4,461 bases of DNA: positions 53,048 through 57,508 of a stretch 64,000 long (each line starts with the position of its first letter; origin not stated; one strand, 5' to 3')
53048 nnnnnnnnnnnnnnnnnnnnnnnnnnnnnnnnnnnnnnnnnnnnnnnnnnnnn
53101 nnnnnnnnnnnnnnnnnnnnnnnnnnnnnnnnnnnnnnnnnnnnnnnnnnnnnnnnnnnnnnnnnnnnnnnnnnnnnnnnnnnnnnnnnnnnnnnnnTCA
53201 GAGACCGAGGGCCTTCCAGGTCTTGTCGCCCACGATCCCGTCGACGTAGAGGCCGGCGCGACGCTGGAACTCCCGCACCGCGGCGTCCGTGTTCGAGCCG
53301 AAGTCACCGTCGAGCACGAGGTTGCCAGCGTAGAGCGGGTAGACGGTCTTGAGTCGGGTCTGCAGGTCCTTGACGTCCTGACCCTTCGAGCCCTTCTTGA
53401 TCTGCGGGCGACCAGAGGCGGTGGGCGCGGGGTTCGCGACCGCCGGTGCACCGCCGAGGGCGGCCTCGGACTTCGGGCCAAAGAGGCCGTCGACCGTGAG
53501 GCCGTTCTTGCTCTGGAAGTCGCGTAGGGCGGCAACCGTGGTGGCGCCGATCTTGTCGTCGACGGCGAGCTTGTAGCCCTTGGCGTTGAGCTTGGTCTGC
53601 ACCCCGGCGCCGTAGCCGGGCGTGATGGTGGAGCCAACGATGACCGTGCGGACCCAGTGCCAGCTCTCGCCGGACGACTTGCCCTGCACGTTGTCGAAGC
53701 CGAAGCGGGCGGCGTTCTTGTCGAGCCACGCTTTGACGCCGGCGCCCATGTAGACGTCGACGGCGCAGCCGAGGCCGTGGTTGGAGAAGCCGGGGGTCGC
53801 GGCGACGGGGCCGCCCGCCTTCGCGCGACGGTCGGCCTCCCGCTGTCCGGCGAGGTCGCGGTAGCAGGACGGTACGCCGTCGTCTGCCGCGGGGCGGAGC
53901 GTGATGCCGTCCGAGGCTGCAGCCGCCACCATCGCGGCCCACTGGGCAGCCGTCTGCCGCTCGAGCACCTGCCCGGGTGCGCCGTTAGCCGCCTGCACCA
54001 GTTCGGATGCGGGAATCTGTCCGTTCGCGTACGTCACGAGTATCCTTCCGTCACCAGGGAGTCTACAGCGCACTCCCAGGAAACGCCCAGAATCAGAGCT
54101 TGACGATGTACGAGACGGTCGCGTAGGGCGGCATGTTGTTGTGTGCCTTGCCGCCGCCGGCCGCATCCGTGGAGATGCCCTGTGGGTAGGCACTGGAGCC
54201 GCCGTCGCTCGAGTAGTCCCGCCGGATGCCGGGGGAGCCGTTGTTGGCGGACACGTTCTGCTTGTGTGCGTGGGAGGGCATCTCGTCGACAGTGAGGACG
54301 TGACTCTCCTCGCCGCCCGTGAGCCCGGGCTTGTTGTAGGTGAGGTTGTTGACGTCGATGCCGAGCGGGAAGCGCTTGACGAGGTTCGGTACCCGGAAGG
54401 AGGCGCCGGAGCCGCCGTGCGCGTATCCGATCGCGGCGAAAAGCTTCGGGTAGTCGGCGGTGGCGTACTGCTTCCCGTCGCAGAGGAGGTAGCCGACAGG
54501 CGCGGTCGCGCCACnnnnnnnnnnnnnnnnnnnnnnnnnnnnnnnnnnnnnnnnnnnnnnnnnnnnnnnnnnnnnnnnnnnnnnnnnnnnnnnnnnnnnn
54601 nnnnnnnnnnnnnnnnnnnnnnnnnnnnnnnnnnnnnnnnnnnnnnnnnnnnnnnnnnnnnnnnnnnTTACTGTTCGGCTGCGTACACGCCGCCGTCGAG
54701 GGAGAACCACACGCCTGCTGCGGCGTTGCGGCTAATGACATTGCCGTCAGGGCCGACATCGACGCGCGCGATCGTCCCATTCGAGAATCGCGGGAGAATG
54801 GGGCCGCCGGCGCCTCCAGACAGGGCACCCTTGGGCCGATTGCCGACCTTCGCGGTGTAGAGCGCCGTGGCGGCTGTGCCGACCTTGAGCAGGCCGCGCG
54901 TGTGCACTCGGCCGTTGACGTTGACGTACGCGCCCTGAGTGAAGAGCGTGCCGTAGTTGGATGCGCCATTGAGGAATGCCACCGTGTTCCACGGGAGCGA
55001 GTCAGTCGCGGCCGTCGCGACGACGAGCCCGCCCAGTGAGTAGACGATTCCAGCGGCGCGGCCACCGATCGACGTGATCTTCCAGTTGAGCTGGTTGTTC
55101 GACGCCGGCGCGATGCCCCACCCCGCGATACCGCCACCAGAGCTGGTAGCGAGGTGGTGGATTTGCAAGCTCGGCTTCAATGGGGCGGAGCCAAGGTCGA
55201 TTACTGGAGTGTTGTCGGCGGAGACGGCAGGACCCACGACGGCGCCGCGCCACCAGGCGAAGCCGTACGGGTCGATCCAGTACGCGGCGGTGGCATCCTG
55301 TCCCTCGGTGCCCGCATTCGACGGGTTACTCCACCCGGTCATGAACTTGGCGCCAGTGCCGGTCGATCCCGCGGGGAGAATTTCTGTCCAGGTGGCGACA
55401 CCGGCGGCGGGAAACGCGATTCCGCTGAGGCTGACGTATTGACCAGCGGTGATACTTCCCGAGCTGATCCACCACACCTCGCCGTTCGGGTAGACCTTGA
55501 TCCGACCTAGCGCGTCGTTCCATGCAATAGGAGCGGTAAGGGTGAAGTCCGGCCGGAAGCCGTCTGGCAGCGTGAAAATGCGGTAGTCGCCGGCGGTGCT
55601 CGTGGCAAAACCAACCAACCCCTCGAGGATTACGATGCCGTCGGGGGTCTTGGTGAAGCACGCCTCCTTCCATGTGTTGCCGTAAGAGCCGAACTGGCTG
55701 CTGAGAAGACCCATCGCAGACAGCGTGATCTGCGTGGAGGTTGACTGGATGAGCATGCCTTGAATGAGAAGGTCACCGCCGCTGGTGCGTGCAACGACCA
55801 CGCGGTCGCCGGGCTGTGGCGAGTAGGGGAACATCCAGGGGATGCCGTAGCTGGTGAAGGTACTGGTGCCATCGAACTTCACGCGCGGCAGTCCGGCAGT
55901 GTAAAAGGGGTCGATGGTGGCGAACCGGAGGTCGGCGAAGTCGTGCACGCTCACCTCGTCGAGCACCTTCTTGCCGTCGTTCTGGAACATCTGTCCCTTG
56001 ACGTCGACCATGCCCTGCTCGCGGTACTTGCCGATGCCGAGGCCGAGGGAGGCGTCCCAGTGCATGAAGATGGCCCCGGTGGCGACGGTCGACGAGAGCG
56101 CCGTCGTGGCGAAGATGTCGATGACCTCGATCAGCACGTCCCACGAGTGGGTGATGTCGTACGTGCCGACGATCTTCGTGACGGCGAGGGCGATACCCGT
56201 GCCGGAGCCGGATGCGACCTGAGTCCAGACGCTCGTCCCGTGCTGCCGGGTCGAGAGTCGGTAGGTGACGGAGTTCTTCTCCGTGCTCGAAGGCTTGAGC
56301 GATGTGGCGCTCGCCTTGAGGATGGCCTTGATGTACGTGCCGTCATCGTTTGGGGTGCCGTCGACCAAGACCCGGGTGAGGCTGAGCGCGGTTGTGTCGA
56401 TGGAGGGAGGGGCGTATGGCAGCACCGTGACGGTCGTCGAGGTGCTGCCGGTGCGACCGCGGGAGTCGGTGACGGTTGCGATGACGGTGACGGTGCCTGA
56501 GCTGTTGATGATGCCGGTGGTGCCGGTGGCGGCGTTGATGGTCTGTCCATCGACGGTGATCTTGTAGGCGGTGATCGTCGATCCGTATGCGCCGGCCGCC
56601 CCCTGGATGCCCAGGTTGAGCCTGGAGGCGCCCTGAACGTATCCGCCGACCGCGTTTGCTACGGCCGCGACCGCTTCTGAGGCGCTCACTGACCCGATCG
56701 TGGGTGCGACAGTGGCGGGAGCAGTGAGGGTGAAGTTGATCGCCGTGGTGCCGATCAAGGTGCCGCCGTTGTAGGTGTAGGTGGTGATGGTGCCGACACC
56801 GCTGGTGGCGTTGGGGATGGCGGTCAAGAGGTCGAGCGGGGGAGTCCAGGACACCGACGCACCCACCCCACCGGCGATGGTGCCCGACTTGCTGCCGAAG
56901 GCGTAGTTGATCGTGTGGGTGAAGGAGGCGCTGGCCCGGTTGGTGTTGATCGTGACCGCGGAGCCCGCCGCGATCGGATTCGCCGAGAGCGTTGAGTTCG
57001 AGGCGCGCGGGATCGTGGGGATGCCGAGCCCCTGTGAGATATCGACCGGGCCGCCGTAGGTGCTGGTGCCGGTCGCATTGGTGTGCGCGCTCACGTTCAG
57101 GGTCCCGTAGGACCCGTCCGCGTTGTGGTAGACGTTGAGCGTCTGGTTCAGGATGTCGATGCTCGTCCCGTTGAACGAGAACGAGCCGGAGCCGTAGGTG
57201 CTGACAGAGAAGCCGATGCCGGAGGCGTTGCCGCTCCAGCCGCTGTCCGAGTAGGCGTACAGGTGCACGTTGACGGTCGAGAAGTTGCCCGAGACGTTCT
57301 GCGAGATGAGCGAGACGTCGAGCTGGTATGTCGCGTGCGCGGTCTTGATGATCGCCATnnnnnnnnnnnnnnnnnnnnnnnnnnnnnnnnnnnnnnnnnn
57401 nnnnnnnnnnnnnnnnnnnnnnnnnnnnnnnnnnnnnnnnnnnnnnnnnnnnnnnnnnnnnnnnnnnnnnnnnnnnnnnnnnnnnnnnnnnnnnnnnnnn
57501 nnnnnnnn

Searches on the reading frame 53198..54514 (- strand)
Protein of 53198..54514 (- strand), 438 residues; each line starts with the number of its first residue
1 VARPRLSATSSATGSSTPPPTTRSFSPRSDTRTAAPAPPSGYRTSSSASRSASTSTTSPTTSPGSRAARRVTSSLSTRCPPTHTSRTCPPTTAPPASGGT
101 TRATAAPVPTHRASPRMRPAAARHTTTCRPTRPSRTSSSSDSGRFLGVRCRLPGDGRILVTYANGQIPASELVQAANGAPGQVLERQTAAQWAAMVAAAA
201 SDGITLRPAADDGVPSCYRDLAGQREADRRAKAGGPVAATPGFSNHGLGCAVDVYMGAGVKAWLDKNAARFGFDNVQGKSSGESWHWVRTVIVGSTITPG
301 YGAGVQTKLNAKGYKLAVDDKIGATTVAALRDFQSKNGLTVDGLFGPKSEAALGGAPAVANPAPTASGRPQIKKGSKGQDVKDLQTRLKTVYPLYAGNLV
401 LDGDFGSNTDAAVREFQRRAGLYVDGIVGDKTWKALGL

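Call 31: search_protein_families(library=phrogs, proteins=[window:53198-54514:-], max_evalue=0.001)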
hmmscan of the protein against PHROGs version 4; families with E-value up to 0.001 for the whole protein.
window:53198-54514:- (438 aa): 16 families
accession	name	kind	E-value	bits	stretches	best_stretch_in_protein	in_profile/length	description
phrog_2649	-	lysis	5e-31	109.5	2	364-436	167-235/261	endolysin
phrog_1493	-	lysis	4.9e-28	99.4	2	362-436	232-305/394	endolysin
phrog_1224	-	head and packaging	9.9e-24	85.4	2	373-436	5-64/438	endolysin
phrog_6707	-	lysis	1.6e-18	67.6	2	368-438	175-244/311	endolysin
phrog_16428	-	lysis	5.7e-18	65.9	2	380-436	462-518/520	endolysin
phrog_1512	-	lysis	2e-16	61.9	1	358-436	164-242/314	endolysin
phrog_880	-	lysis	8.4e-15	56.1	1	371-437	363-432/435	endolysin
phrog_16823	-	tail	2e-14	53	1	160-291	923-1053/1948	tail length tape measure protein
phrog_17214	-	lysis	6.5e-13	50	1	366-436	239-312/322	endolysin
phrog_102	-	lysis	7.3e-10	39.8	1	372-437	11-79/369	endolysin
phrog_23452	-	unknown function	3.4e-07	31.5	1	370-434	53-119/135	-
phrog_23178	-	other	5.9e-06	26.4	1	174-279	398-500/626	peptidase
phrog_6219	-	lysis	9.6e-06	26.3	0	375-435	247-306/326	endolysin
phrog_14712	-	moron, auxiliary metabolic gene and host takeover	0.00018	21.8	0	330-374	195-237/322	chitinase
phrog_34314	-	unknown function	0.00074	19.3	0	300-344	199-245/450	-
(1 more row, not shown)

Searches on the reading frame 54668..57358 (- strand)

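Call 31: search_protein_families(library=phrogs, proteins=[window:54668-57358:-], max_evalue=0.001)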
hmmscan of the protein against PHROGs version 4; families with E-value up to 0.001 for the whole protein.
window:54668-57358:- (896 aa): 5 families
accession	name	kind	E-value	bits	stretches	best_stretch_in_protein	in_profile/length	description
phrog_372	-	tail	1.3e-106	359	1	8-467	12-483/743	tail protein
phrog_18627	-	tail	1.1e-45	157.3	1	11-299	14-317/317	tail protein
phrog_26792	-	unknown function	1.1e-13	52.5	1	479-649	25-194/197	-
phrog_13022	-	unknown function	3.7e-06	26.2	0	786-889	827-926/933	-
phrog_12764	-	unknown function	6.1e-06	27.2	1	476-529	23-76/83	-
